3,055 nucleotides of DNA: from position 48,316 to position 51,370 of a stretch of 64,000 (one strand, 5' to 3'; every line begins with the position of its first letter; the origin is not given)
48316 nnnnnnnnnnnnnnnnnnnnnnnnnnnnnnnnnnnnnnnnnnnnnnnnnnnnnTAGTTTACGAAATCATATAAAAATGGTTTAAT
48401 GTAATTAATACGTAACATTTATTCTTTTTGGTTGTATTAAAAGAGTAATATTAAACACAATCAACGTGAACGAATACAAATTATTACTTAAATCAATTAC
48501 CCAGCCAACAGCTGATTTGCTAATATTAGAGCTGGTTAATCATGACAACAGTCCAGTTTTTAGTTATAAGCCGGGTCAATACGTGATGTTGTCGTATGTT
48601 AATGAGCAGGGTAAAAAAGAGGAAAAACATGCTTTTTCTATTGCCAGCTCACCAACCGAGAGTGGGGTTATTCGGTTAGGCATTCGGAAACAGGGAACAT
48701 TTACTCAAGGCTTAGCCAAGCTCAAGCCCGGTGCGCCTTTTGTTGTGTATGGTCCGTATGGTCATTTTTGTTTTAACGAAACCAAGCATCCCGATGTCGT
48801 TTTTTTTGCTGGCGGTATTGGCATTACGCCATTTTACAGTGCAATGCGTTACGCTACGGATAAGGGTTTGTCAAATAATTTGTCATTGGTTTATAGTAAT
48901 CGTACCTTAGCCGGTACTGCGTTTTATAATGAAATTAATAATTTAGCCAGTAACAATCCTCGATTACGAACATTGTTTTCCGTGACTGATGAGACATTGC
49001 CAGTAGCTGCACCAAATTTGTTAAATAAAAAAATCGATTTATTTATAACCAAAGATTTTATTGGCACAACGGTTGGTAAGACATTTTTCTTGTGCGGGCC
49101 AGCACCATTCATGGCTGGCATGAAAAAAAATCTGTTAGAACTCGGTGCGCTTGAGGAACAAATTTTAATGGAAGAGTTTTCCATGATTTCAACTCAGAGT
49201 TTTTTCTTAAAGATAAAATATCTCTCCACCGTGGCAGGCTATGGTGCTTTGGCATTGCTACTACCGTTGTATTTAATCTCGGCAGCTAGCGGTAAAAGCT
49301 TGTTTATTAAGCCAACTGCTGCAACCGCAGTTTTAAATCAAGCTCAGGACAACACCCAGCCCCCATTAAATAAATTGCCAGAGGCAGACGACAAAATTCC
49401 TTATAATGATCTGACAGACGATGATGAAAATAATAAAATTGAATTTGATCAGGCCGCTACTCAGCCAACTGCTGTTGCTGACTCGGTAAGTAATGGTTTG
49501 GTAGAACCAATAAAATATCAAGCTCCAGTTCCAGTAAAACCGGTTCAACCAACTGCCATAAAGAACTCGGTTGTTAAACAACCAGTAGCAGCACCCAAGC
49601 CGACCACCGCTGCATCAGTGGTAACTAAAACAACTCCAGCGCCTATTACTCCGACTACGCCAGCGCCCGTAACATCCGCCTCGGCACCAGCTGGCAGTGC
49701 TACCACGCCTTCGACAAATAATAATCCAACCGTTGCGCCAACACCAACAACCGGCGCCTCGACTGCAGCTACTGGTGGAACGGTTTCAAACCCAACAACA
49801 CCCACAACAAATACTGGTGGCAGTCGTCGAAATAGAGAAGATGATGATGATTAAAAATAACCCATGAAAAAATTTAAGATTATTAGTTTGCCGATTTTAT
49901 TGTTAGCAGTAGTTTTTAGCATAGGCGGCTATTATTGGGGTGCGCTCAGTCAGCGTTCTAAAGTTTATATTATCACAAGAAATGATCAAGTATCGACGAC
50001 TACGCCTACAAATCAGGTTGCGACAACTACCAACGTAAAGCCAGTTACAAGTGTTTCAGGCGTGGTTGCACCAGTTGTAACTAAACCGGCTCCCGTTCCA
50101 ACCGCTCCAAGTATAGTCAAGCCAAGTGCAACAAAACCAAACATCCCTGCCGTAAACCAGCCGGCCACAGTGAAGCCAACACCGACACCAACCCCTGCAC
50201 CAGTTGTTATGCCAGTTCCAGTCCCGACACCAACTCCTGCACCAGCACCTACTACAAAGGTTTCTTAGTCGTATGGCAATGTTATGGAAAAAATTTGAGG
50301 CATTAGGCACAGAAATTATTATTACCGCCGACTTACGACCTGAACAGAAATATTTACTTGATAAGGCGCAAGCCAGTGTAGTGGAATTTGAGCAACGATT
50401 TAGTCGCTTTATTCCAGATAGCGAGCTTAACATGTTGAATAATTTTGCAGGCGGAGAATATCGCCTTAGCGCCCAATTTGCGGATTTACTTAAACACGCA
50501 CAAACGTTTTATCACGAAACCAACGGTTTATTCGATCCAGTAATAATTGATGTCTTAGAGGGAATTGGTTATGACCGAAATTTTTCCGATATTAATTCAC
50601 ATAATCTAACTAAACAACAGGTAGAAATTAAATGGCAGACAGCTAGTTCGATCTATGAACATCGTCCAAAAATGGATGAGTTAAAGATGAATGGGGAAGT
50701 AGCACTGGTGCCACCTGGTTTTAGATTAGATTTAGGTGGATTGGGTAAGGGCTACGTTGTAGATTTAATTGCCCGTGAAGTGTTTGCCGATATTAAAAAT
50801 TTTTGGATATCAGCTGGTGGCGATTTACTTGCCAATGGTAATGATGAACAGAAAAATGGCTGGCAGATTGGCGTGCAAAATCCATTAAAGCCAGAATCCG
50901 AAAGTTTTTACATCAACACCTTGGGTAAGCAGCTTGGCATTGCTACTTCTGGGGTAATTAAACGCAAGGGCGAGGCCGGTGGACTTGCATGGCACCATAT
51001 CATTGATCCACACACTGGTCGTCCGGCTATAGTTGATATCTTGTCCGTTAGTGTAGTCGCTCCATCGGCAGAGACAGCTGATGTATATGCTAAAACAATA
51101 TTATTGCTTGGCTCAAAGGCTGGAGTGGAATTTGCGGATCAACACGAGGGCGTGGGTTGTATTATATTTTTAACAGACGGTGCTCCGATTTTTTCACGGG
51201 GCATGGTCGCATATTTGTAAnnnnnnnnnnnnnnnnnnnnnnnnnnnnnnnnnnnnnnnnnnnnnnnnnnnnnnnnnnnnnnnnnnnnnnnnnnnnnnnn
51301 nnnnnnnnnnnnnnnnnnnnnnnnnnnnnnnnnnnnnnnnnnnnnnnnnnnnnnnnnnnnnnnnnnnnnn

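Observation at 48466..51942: Split NOX-like flavin/heme module: FNR-like protein, PT-rich protein, ApbE and a free ferric-reductase TM domain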

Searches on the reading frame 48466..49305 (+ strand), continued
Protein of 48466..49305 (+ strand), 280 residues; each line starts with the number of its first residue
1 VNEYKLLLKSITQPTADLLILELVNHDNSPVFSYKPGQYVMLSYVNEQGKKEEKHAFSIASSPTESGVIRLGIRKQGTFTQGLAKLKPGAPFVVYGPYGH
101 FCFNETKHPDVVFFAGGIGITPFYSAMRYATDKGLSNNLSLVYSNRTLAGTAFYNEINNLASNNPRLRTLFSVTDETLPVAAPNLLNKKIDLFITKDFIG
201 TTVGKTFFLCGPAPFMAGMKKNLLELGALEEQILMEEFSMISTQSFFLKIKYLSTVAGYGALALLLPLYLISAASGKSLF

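Call 75: predict_structure(alignment_id=A3)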
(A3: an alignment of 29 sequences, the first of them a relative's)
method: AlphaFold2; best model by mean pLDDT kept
length: 462 residues; sequences in the alignment: 29
mean_pLDDT: 72.8   pTM: 0.58
mean pLDDT of the five models: 72.8, 72.6, 70.5, 70.4, 68.6
residues with pLDDT >= 90: 227; 70-90: 36; 50-70: 38; < 50: 161
segments of 3 or more residues with pLDDT < 50: 241-244, 278-347, 350-352, 361-364, 366-375, 380-383, 385-389, 403-420, 422-424, 426-462
pLDDT, mean of each block of 10 residues (from residue 1): 94 96 96 96 97 96 96 96 97 95 97 97 98 98 96 97 98 92 93 98 98 96 98 81 58 81 84 64 47 41 37 39 40 38 43 51 45 47 49 57 43 42 45 35 37 38 36
secondary structure, 60 per line:
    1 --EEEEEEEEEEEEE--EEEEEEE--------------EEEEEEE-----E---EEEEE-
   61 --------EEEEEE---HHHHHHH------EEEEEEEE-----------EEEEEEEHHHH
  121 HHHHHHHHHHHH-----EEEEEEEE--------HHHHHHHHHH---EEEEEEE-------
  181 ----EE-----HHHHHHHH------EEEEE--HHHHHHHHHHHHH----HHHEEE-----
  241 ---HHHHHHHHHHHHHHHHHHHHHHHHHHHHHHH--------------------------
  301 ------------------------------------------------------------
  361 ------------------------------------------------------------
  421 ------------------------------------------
elements in order: E3-15 E18-24 E39-45 E55-59 E69-74 H78-84 E91-98 E110-116 H117-132 E138-145 H154-163 E167-173 H192-199 E206-210 H213-225 E233-235 H244-274

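Call 77: fold_search(model_id=the predicted structure, library=pdb)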
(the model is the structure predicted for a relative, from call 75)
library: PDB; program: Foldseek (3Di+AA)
matches with E <= 10: 1466; with E <= 0.001: 312
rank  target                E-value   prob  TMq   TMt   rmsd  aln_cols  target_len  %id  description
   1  1gvh                  1.4e-20  1.00  0.47  0.55   2.6       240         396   21  The X-ray structure of ferric Escherichia coli flavohemoglobin reveals an unespected geometry of the distal heme pocket (released 2002-08-06)
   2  4eh1_A                3.3e-20  1.00  0.45  0.86   2.1       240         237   23  Crystal Structure of the Flavohem-like-FAD/NAD Binding Domain of Nitric Oxide Dioxygenase from Vibrio cholerae O1 biov (released 2012-04-25)
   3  5yly_B                3.9e-20  1.00  0.46  0.76   2.9       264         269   21  Crystal structure of the cytochrome b5 reductase domain of Ulva prolifera nitrate reductase (released 2018-05-23)
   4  6o0a                  5.7e-20  1.00  0.45  0.54   2.7       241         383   23  Crystal structure of flavohemoglobin from Malassezia yamatoensis with bound FAD and heme determined by iron SAD phasing (released 2019-03-06)
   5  4eh1_B                8.7e-20  1.00  0.45  0.85   2.3       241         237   23  Crystal Structure of the Flavohem-like-FAD/NAD Binding Domain of Nitric Oxide Dioxygenase from Vibrio cholerae O1 biov (released 2012-04-25)
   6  2eix_A                1.0e-19  1.00  0.45  0.83   2.9       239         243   19  The Structure of Physarum polycephalum cytochrome b5 reductase (released 2007-04-17)
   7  5yly_A                2.1e-19  1.00  0.46  0.79   2.5       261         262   20  Crystal structure of the cytochrome b5 reductase domain of Ulva prolifera nitrate reductase (released 2018-05-23)
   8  7rom                  3.2e-19  1.00  0.45  0.79   3.3       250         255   17  Crystal structure of Saccharomyces cerevisiae NADH-cytochrome b5 reductase 1 (Cbr1) fragment (residues 28-284) bound to  (released 2022-08-10)
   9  7qu5                  7.5e-19  1.00  0.46  0.73   3.2       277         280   22  X-ray structure of FAD domain of NqrF of Pseudomonas aeruginosa (released 2022-02-09)
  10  3w5h                  8.0e-19  1.00  0.45  0.74   2.9       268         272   19  Ultra-high resolution structure of NADH-cytochrome b5 reductase (released 2013-07-17)
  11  7qu3                  9.0e-19  1.00  0.46  0.74   3.2       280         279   22  X-ray structure of FAD domain of NqrF of Pseudomonas aeruginosa (released 2022-02-09)
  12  7tsw_D                1.5e-18  1.00  0.46  0.76   2.8       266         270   17  Crystal Structure Of Human NADH-Cytochrome B5 Reductase T117D Mutant (released 2023-02-08)
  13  7qty                  1.9e-18  1.00  0.45  0.73   4.4       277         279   20  X-ray structure of FAD domain of NqrF of Klebsiella pneumoniae (released 2022-02-09)
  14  7tnv                  2.0e-18  1.00  0.47  0.78   2.6       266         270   17  Crystal Structure Of Human NADH-Cytochrome B5 Reductase T117S Mutant (released 2023-04-12)
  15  1qx4_A                2.0e-18  1.00  0.46  0.77   2.9       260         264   17  Structrue of S127P mutant of cytochrome b5 reductase (released 2004-09-14)
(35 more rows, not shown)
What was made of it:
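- On FNR-like FAD/NAD(P)H oxidoreductase module (PF00970/PF08022 plus PF00175): The model matches 1gvh, 4eh1 and NqrF at E 1e-20 to 1e-18 (call 77).
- Closest known: Bacterial and eukaryotic NADPH oxidases. Same: The dehydrogenase module is FNR-type with an H-x-F-[ST] FAD motif, and the SpNOX DH domain matches at E 3e-17 (call 77).
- Checked: It matches flavohemoglobin, cytochrome b5 reductase, NqrF and SpNOX dehydrogenase domains at E 1e-20 to 1e-17 (calls 75, 77).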

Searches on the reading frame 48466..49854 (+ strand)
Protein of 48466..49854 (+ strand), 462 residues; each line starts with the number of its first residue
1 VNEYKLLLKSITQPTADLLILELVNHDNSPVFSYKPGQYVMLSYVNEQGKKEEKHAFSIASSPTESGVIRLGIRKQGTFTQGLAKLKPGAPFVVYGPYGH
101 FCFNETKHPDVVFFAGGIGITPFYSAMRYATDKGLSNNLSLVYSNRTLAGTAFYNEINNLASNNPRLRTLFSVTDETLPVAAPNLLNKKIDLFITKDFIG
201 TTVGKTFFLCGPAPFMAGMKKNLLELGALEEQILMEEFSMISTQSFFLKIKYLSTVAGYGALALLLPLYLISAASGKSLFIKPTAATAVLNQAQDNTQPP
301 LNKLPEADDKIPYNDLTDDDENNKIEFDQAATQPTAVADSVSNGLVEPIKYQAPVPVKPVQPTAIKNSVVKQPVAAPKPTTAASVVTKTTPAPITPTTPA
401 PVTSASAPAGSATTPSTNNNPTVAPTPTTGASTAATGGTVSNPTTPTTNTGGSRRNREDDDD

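Call 3: search_protein_families(library=pfam, proteins=[window:48466-49854:+], max_evalue=0.1)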
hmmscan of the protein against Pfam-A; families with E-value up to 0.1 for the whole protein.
window:48466-49854:+ (462 aa): 5 families
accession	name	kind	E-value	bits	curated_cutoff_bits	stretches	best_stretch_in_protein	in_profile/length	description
PF00175.26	NAD_binding_1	-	6.4e-09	36.9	22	1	114-220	2-108/109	Oxidoreductase NAD-binding domain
PF00970.30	FAD_binding_6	-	2.3e-08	34.7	21.1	1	8-101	4-97/99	Oxidoreductase FAD-binding domain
PF08022.18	FAD_binding_8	-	2.8e-05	24.6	22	1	20-85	18-80/109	FAD-binding domain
PF25613.1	DUF7941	-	0.02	14.8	27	0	350-419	180-249/276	Family of unknown function (DUF7941)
PF08030.17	NAD_binding_6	-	0.021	15.4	22.2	1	111-155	4-53/156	Ferric reductase NAD binding domain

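Call 7: search_protein_families(library=ncbifam, proteins=[window:48466-49854:+], max_evalue=1)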
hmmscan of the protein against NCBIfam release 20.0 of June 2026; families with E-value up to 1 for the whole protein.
window:48466-49854:+ (462 aa): 25 families
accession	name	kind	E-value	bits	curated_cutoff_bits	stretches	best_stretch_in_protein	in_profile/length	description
NF009805.0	PRK13289.1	equivalog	7.7e-27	94.2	432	1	20-239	171-393/399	NO-inducible flavohemoprotein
NF007964.0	PRK10684.1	equivalog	8.4e-26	90.7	383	1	4-241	10-240/333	NADH oxidoreductase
NF006220.0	PRK08345.1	subfamily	1.8e-23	83.2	395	1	14-200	23-210/294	cytochrome-c3 hydrogenase subunit gamma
TIGR02160.1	PA_CoA_Oxy5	hypoth_equivalog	5.7e-20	71.4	420.8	1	31-240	30-243/352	1,2-phenylacetyl-CoA epoxidase subunit PaaE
NF040830.1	sulfhyd_ShyC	equivalog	1.6e-17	63.6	600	1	14-163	19-163/288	NAD(P)-dependent hydrogenase/sulfhydrogenase 2 subunit gamma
NF058606.1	GlBtMonoRdsGbcB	equivalog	2.1e-17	63.1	500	1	28-231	36-240/362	glycine betaine monooxygenase reductase subunit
NF040810.1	BenC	equivalog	3.8e-16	59.2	430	1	8-239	109-331/333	benzoate 1,2-dioxygenase electron transfer component BenC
NF045803.1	MethMoxFADbindMmoC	equivalog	2.4e-15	56.1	500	1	9-238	115-340/343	aromatic/alkene monooxygenase hydroxylase FAD-binding subunit MmoC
NF040835.1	sulfhyd_HydG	equivalog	3e-15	56.3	650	1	23-175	39-190/292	NADPH-dependent hydrogenase/sulfhydrogenase 1 subunit gamma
TIGR01941.1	nqrF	equivalog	5.3e-14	51.9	295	1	43-238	196-403/405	NADH:ubiquinone reductase (Na(+)-transporting) subunit F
NF000796.0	PRK00054.1-1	equivalog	3.6e-12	46.1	224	1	32-160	27-140/254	dihydroorotate dehydrogenase electron transfer subunit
NF005963.0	PRK08051.1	equivalog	1.8e-11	43.8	230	1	31-176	28-171/233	NAD(P)H-flavin reductase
NF052252.1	flav_redu_LuxG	exception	2.5e-10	39.9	340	1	30-239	24-230/232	flavin mononucleotide reductase LuxG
TIGR02911.1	sulfite_red_B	equivalog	4.6e-09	35.8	288.6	1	34-236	31-222/261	anaerobic sulfite reductase subunit AsrB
NF008822.0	PRK11872.1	equivalog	1.3e-08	34.2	402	1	15-239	118-336/341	anthranilate 1,2-dioxygenase electron transfer component AntC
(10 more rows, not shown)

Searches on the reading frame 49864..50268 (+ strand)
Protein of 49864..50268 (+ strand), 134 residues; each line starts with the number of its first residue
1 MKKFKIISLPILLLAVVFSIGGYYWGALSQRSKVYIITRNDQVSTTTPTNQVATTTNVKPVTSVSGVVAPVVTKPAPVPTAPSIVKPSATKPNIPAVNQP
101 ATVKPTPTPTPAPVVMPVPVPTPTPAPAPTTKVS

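Call 3: search_protein_families(library=pfam, proteins=[window:49864-50268:+], max_evalue=0.1)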
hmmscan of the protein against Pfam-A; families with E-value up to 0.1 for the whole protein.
window:49864-50268:+ (134 aa): 0 families

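Call 7: search_protein_families(library=ncbifam, proteins=[window:49864-50268:+], max_evalue=1)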
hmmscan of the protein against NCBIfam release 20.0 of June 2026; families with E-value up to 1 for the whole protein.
window:49864-50268:+ (134 aa): 2 families
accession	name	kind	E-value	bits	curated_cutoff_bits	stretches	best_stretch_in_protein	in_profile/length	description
TIGR04526.1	predic_Ig_block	subfamily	0.0007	18.6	150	1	2-123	3-116/693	putative immunoglobulin-blocking virulence protein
NF033761.1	gliding_GltJ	equivalog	0.11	11.6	450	1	36-128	391-478/671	adventurous gliding motility protein GltJ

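Call 9: search_protein_families(library=pfam, proteins=[window:49864-50268:+], max_evalue=10)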
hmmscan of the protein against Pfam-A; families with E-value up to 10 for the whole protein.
window:49864-50268:+ (134 aa): 0 families

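Call 61: find_homologous_proteins(query=window:49864-50268:+, max_evalue=0.001)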
Query window:49864-50268:+: 8000 candidates shared short words with the query, none scored E <= 0.001.
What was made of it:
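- Tried and rejected: It returned no significant hit, because the sequence is low-complexity (call 61).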

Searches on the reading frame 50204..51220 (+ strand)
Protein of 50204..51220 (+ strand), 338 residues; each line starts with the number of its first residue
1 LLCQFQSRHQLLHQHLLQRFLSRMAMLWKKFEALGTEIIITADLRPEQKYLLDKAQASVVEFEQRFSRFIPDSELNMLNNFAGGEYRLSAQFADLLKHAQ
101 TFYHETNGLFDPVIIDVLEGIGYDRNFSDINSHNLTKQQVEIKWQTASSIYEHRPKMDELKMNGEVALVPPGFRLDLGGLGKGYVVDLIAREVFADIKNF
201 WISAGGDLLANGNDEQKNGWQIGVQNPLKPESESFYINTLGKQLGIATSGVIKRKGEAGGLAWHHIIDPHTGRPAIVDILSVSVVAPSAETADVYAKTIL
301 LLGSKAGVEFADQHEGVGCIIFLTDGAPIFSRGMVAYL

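Call 3: search_protein_families(library=pfam, proteins=[window:50204-51220:+], max_evalue=0.1)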
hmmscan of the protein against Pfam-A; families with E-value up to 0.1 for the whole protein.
window:50204-51220:+ (338 aa): 1 family
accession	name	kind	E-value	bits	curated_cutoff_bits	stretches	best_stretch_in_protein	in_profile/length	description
PF02424.20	ApbE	-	1.7e-53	182.3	25.6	1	34-320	1-265/266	ApbE family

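Call 7: search_protein_families(library=ncbifam, proteins=[window:50273-51220:+], max_evalue=1)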
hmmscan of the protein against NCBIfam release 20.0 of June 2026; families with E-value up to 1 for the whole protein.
window:50273-51220:+ (315 aa): 1 family
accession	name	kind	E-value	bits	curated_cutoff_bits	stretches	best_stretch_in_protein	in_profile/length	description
NF007774.0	PRK10461.1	equivalog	1.2e-23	83.6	498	1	21-292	54-321/351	FAD:protein FMN transferase ApbE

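Call 51: search_solved_structures(query=window:50273-51220:+, max_evalue=0.00001, show_alignments=3)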
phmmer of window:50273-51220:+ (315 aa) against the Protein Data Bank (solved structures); distinct sequences matched with E-value up to 0.00001: 13.
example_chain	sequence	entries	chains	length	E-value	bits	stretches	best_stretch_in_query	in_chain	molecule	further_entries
7esa_A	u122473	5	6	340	1.1e-23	86.9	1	50-301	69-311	FAD:protein FMN transferase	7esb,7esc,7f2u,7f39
1vrm_A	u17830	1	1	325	2.4e-21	79.2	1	24-283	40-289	hypothetical protein TM1553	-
3pnd_A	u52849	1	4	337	1.7e-19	73.1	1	42-303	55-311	Thiamine biosynthesis lipoprotein ApbE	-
4xdt_A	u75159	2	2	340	3.5e-19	72.1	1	38-311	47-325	FAD:protein FMN transferase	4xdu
4xgw_A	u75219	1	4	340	3.7e-19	72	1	28-303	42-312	FAD:protein FMN transferase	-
2o18_A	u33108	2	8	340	1.3e-18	70.1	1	28-303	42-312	Thiamine biosynthesis lipoprotein apbE | FAD:protein FMN transferase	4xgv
4ifu_A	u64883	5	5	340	1.6e-18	69.9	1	43-311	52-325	FAD:protein FMN transferase | Thiamine biosynthesis lipoprotein ApbE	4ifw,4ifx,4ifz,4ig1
7mgt_A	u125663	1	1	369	2.1e-18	69.5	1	44-311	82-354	FAD:protein FMN transferase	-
4xgx_A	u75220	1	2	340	6.1e-18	68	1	62-303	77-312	FAD:protein FMN transferase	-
6nxi_A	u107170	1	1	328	1.1e-17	67.1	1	36-302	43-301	FAD:protein FMN transferase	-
4xdr_A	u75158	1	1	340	2e-17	66.3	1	43-311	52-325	FAD:protein FMN transferase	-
6nxj_A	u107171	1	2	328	2.8e-16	62.5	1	36-302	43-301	FAD:protein FMN transferase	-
5mgy_H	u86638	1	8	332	3e-14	55.8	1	135-304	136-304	FAD:protein FMN transferase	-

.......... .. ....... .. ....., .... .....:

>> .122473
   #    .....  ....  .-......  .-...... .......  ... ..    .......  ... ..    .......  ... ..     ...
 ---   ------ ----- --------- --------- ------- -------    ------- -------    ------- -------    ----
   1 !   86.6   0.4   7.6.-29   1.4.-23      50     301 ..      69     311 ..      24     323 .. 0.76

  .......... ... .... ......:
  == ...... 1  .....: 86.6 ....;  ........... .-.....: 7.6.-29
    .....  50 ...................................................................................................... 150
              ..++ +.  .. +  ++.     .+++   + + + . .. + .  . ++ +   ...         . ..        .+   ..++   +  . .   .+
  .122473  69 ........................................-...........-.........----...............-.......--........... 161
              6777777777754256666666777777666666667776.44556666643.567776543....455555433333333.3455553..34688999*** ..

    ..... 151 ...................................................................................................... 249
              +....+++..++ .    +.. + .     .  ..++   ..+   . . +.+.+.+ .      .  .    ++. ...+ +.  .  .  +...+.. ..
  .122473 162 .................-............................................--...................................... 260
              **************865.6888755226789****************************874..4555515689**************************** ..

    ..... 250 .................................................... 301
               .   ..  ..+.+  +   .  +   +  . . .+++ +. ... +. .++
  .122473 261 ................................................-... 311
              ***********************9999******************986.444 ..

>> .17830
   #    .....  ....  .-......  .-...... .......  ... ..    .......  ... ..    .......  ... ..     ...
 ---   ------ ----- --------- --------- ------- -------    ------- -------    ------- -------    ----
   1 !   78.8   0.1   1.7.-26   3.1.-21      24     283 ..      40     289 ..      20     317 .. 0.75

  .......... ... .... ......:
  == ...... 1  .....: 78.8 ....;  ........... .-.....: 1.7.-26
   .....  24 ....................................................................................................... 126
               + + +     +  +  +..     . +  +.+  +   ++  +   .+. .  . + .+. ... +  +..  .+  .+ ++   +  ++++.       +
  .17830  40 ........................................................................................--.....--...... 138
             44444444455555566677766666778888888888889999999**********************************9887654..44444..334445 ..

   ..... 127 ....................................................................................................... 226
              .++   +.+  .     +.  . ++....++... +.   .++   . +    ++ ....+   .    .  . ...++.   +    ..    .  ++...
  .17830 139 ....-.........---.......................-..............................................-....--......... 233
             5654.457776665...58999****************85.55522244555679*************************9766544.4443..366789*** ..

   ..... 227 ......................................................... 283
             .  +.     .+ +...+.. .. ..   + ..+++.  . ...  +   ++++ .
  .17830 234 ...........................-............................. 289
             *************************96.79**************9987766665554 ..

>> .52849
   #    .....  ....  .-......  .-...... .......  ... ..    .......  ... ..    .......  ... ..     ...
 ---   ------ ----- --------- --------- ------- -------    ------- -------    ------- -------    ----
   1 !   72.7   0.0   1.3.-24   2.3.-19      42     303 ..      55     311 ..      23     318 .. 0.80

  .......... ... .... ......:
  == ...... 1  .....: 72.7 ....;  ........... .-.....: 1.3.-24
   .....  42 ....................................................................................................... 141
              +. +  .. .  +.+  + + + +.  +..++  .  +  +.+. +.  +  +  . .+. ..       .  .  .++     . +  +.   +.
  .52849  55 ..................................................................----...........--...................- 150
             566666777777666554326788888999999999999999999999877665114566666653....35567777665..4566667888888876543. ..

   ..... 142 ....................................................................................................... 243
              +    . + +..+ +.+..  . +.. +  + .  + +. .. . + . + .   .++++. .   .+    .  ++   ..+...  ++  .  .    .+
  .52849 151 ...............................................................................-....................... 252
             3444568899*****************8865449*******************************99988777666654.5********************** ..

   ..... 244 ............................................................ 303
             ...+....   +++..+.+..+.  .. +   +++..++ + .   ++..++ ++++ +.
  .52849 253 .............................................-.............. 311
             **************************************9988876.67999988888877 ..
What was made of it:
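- On ApbE FAD:protein FMN transferase (PF02424): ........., ATSG and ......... align with the corresponding motifs of FmnB 7esa and other ApbE structures (call 51).
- ApbE keeps the FAD-binding and catalytic motifs of characterised FMN transferases, including the HHIIDP His (call 51).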
